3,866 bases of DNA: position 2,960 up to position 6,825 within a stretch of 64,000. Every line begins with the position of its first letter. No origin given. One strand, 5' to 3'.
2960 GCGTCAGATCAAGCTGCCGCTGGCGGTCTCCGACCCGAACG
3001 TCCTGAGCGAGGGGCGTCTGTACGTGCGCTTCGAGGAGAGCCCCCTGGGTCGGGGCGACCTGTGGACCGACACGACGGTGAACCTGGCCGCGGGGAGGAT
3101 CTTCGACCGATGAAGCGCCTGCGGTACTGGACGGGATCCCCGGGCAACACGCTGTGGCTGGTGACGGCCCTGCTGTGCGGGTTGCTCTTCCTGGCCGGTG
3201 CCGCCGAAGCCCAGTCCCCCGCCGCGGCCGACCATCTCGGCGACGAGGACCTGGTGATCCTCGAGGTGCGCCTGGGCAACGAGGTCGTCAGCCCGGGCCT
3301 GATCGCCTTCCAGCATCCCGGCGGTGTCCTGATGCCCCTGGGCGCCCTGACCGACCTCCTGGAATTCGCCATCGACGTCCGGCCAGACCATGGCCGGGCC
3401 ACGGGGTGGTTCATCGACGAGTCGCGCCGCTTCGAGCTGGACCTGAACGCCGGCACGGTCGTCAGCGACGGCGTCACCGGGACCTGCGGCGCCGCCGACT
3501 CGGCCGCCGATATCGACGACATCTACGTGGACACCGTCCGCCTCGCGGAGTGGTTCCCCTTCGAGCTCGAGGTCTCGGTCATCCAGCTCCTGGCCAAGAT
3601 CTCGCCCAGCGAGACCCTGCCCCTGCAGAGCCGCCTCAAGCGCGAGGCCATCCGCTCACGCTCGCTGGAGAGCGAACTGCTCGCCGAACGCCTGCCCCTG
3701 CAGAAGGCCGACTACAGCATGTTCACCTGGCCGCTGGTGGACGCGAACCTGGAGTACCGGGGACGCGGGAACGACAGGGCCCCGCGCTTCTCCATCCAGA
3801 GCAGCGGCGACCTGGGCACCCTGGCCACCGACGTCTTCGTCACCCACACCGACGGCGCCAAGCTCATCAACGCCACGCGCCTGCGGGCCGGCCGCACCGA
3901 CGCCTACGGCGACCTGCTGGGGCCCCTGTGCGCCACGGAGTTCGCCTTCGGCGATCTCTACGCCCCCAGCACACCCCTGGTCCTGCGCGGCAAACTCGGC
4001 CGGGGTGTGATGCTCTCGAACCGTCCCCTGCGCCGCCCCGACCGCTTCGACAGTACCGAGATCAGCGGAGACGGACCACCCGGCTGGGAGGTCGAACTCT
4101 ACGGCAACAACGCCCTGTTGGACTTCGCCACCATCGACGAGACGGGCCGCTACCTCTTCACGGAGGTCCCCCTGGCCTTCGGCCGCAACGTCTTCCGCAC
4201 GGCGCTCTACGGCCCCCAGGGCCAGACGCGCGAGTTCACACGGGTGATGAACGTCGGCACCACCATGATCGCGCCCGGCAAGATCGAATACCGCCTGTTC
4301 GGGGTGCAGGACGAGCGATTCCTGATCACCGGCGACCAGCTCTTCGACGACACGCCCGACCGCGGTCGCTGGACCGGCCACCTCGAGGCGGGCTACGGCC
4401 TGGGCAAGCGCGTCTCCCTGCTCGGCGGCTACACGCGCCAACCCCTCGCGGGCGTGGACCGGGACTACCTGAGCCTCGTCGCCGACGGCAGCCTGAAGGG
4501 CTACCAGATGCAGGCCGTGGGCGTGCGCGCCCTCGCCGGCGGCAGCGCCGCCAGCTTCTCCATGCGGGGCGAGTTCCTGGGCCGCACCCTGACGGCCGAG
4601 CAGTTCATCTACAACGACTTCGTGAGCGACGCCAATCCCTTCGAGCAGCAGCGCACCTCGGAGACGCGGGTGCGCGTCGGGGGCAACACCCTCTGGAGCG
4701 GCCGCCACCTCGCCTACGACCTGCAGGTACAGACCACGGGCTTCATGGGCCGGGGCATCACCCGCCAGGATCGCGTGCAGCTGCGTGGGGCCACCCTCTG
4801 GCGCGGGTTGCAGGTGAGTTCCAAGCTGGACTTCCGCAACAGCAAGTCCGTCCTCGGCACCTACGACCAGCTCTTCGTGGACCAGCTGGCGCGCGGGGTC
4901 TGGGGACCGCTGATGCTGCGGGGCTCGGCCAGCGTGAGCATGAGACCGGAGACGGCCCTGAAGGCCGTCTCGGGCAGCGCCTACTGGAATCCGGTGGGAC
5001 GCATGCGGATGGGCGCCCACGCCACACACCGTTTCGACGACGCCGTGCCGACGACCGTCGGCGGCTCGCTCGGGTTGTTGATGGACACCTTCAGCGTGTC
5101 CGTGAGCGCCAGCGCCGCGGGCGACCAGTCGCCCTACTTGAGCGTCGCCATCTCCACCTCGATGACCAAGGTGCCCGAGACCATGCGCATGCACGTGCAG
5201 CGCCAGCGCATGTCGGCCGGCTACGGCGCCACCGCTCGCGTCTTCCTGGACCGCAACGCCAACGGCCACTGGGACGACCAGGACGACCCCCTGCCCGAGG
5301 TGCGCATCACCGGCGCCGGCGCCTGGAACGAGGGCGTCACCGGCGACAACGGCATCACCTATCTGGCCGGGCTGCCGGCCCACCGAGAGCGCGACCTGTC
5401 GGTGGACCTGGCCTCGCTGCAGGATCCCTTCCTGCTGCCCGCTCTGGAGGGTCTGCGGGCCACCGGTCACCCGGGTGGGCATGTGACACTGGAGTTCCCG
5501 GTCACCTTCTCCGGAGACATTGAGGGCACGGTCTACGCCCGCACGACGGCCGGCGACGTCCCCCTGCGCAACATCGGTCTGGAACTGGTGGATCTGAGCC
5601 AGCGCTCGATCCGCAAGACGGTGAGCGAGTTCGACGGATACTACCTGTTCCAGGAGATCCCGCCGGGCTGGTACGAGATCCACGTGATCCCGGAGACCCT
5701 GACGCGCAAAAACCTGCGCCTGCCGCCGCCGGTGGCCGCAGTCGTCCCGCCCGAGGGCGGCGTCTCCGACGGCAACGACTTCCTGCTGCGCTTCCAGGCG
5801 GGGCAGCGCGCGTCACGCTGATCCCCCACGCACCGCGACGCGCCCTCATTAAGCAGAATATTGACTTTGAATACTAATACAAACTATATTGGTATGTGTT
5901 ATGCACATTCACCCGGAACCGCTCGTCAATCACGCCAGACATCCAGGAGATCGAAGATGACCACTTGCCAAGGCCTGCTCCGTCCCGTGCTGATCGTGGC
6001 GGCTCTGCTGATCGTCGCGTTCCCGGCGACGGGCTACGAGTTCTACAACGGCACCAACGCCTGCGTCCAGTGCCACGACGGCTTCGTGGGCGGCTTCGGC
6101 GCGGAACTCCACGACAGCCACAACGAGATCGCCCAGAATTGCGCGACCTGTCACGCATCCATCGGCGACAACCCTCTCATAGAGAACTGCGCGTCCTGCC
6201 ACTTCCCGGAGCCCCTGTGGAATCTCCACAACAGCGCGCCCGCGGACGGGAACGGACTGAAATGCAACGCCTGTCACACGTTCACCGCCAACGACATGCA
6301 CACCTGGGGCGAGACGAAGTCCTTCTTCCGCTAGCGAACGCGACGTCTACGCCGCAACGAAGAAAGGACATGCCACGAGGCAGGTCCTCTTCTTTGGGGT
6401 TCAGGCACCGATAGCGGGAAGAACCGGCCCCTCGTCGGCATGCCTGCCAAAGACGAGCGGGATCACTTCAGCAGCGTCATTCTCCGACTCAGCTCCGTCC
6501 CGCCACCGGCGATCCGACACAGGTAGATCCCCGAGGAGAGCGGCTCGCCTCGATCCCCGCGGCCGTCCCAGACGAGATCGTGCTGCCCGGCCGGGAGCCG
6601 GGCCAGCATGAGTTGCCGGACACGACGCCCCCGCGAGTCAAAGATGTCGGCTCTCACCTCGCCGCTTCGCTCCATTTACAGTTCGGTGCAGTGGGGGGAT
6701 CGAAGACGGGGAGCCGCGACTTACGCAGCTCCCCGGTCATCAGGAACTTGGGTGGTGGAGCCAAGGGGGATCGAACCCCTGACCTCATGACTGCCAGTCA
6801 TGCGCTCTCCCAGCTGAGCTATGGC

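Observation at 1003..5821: Atypical chaperone-usher-like pilus locus built on DUF4402 subunits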

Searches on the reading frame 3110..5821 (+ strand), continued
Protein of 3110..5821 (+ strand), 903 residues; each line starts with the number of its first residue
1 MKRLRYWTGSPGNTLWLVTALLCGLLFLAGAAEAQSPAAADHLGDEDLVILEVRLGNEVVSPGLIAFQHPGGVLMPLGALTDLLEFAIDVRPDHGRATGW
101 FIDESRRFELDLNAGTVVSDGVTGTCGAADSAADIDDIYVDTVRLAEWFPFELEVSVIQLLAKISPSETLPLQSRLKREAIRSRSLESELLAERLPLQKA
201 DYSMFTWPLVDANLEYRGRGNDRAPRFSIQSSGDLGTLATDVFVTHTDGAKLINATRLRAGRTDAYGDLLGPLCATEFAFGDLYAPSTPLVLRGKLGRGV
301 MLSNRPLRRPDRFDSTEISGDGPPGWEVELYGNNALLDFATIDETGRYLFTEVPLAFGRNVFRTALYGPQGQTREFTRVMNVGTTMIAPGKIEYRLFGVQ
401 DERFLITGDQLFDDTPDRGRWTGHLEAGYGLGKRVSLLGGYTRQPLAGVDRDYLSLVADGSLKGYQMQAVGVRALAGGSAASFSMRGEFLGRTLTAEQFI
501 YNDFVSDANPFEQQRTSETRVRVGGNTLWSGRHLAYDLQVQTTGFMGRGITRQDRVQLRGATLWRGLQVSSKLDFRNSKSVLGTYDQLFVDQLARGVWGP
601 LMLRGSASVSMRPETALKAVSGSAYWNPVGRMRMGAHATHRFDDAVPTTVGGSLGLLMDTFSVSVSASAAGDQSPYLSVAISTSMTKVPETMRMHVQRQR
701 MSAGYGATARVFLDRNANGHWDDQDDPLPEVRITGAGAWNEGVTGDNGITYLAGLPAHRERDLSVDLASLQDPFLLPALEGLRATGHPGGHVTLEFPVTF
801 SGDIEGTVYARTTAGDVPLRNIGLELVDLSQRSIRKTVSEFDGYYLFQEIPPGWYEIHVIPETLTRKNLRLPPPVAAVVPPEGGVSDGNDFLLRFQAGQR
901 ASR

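Call 79: search_protein_families(library=pfam, alignment_id=A1, max_evalue=1)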
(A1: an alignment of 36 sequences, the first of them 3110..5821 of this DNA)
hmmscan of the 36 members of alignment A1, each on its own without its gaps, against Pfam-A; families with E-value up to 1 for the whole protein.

A. member 1, window:3110-5821:+ (903 aa): 2 families
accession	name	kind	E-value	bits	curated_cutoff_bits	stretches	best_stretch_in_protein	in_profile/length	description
PF17210.9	SdrD_B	-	4.7e-07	30.4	29.7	1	814-860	19-65/112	SdrD B-like domain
PF13620.12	CarboxypepD_reg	-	2.4e-06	28.2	32.3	1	804-859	2-54/82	Carboxypeptidase regulatory-like domain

B. families by the number of members that match (of 36 scanned): 27 families (the first 25 are shown)
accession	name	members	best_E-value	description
PF17210.9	SdrD_B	36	3.7e-12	SdrD B-like domain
PF13620.12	CarboxypepD_reg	36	8.8e-12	Carboxypeptidase regulatory-like domain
PF17802.7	SpaA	27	1e-07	Prealbumin-like fold domain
PF07833.16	Cu_amine_oxidN1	9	0.0001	Copper amine oxidase N-terminal domain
PF07210.18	DUF1416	4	0.01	Protein of unknown function (DUF1416)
PF13715.12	CarbopepD_reg_2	4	0.013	CarboxypepD_reg-like domain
PF09430.16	EMC7_beta-sandw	4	0.018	ER membrane protein complex subunit 7, beta-sandwich domain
PF00577.26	Usher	4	0.028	Outer membrane usher protein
PF22898.2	NOMO1-like_1st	3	0.0018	BOS complex subunit NOMO1-like, first beta sandwich domain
PF11974.14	bMG3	3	0.0032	Bacterial alpha-2-macroglobulin MG3 domain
PF23193.1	NOMO_3rd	3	0.025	NOMO third transthyretin-like domain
PF20009.4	GEVED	3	0.082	GEVED domain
PF09912.14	DUF2141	2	0.026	Uncharacterized protein conserved in bacteria (DUF2141)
PF16967.11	TcfC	2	0.047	E-set like domain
PF13557.12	Phenol_MetA_deg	1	0.00017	Putative MetA-pathway of phenol degradation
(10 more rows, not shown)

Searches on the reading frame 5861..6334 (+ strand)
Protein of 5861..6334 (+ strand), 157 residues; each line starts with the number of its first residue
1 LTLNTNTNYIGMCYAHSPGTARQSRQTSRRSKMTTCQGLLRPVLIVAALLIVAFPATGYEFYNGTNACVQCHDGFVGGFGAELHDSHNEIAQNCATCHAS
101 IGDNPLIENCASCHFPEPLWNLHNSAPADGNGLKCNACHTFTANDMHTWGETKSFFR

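Call 3: search_protein_families(library=pfam, proteins=[window:5861-6334:+], max_evalue=1)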
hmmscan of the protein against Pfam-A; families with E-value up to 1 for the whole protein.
window:5861-6334:+ (157 aa): 8 families
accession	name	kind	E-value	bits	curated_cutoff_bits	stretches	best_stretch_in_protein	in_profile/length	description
PF22678.1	Cytochrom_c_NrfB-like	-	0.002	19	27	2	108-145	34-71/89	Cytochrome c-type protein NrfB-like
PF14522.11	Cytochrome_C7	-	0.003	17.8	24.8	1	65-114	13-66/67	Cytochrome c7 and related cytochrome c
PF02085.21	Cytochrom_CIII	-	0.0086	16.8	22.9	1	84-146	25-89/101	Class III cytochrome C family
PF09699.15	Paired_CXXCH_1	-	0.0095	16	20.6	0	63-74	27-38/41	Doubled CXXCH motif (Paired_CXXCH_1)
PF13442.11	Cytochrome_CBB3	-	0.08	13.7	27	1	56-86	4-30/68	Cytochrome C oxidase, cbb3-type, subunit III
PF20120.5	DUF6510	-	0.11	12.9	26.4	1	108-144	27-63/86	Family of unknown function (DUF6510)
PF22113.1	Mtrc-MtrF_II-IV_dom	-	0.42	10.5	30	0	66-153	7-102/176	Outer membrane cytochrome MtrC/MtrF-like, domains II/IV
PF03264.19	Cytochrom_NNT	-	0.49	10.5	24.1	0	38-99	9-73/174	NapC/NirT cytochrome c family, N-terminal region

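Call 4: search_protein_families(library=ncbifam, proteins=[window:5861-6334:+], max_evalue=1)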
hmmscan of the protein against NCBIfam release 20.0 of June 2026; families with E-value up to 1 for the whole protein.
window:5861-6334:+ (157 aa): 11 families
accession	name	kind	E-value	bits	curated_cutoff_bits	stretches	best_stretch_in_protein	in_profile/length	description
TIGR03153.1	cytochr_NrfH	equivalog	3.8e-05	23.8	134.2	2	66-102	103-137/138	cytochrome c nitrite reductase small subunit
TIGR03508.1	decahem_SO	subfamily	0.00071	19.1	192.2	2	65-102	167-200/258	DmsE family decaheme c-type cytochrome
NF008659.0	PRK11659.1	equivalog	0.00099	18.8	184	2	65-103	46-87/188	cytochrome c nitrite reductase pentaheme subunit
NF041028.1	decahem_GSU2203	exception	0.0084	15.4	325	1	59-99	30-75/317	GSU2203 family decaheme c-type cytochrome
NF045722.1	c3_cytochr_TmcA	equivalog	0.0085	15.9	114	2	106-146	56-94/125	acidic tetraheme cytochrome c3 TmcA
TIGR03146.1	cyt_nit_nrfB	equivalog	0.027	14.8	166.6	1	109-145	86-122/145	cytochrome c nitrite reductase pentaheme subunit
TIGR04402.2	mob_CxxC_CxxC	subfamily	0.18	12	70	0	22-53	20-51/180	mobilome CxxCx(11)CxxC protein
TIGR01905.1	paired_CXXCH_1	subfamily_domain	0.22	11.5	25.2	0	64-74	28-38/41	doubled CXXCH domain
TIGR03507.1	decahem_SO1788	subfamily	0.26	9.7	209.3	1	108-148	490-526/672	OmcA/MtrC family decaheme c-type cytochrome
TIGR04257.1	nanowire_3heme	domain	0.36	11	40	0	65-114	23-74/75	c(7)-type cytochrome triheme domain-containing protein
TIGR00100.1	hypA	equivalog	0.65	10.1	88.1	1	69-114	50-94/116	hydrogenase maturation nickel metallochaperone HypA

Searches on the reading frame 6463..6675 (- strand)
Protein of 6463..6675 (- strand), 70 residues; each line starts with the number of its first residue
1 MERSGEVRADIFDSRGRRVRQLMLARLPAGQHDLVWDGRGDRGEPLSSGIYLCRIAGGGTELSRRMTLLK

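Call 85: search_protein_families(library=pfam, proteins=[window:6463-6675:-], max_evalue=0.00001)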
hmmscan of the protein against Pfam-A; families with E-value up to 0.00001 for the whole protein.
window:6463-6675:- (70 aa): 1 family
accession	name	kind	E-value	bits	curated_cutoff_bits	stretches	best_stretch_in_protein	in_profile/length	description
PF13860.13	FlgD_ig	-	4.1e-11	43.1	27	1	4-55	22-73/79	FlgD Ig-like domain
